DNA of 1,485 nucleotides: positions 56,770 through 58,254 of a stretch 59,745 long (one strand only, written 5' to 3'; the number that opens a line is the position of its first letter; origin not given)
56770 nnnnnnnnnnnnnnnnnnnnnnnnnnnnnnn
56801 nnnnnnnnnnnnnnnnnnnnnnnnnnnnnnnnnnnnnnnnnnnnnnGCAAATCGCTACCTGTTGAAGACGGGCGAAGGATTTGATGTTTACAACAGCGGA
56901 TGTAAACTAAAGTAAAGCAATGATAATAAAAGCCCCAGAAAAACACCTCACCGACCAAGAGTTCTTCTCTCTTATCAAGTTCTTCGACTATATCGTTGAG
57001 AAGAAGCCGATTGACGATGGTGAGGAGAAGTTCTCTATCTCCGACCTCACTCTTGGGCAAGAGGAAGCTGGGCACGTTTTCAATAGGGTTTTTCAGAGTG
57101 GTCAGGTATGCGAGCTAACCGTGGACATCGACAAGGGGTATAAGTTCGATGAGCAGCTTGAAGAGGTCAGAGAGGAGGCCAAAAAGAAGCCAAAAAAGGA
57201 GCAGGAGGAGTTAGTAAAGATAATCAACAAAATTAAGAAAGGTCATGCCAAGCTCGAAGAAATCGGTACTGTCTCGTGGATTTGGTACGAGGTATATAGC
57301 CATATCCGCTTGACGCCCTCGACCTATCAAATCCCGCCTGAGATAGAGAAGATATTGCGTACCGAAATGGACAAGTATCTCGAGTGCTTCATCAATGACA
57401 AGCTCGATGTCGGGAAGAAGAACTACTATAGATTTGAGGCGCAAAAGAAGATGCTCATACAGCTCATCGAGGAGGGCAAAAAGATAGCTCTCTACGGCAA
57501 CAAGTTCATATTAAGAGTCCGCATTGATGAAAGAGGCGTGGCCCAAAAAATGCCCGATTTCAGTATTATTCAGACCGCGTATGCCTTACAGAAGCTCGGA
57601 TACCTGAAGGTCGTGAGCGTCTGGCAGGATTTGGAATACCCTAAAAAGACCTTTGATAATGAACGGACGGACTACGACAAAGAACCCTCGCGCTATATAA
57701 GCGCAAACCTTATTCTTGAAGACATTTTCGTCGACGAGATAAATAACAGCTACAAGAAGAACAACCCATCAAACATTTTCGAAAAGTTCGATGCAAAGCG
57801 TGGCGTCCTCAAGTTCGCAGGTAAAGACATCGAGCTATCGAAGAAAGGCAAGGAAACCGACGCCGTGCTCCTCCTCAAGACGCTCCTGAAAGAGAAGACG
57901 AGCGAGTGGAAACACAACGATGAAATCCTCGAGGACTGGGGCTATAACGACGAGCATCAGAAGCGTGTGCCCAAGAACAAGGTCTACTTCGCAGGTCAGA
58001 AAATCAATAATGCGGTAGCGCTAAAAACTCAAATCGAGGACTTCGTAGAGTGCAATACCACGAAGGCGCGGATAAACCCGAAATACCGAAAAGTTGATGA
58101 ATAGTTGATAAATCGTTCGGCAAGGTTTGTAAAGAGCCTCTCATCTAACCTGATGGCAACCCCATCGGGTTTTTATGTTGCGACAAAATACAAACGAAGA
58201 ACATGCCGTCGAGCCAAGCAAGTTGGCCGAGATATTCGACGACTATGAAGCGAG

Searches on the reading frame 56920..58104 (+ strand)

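Call 12: search_protein_families(library=pfam, proteins=[window:56920-58104:+], max_evalue=0.01)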
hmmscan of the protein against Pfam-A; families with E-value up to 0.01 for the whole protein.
window:56920-58104:+ (394 aa): 2 families
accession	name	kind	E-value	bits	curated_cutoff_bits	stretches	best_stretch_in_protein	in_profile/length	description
PF01088.27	Peptidase_C12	-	0.0019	18.5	27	0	312-370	44-94/211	Ubiquitin carboxyl-terminal hydrolase, family 1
PF01628.27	HrcA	-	0.0083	16.6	22.2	0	173-232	144-204/215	HrcA protein C terminal domain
